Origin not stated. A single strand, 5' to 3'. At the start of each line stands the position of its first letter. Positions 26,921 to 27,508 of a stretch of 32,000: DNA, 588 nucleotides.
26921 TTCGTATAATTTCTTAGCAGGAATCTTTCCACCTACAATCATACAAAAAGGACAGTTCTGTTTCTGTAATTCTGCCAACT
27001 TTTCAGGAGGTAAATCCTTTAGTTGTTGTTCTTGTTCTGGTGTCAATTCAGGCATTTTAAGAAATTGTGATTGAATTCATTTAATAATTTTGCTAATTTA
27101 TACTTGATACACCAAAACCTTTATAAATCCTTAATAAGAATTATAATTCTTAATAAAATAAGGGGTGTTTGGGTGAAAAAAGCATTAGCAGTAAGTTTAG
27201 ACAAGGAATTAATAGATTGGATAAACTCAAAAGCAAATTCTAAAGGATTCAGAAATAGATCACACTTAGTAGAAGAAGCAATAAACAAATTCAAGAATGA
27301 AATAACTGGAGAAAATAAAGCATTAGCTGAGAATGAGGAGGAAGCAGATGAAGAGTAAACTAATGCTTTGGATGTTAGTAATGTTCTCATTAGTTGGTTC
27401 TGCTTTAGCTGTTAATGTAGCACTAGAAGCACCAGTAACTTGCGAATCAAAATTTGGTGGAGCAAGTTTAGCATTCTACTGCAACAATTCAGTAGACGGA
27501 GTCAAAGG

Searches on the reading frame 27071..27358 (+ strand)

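Call 29: search_protein_families(library=pfam, proteins=[window:27071-27358:+], max_evalue=0.001)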
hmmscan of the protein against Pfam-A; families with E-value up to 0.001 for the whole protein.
window:27071-27358:+ (95 aa): 1 family
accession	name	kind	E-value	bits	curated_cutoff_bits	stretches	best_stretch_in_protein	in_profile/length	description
PF01402.27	RHH_1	-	0.0003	21.1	20.5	1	41-75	4-37/39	Ribbon-helix-helix protein, copG family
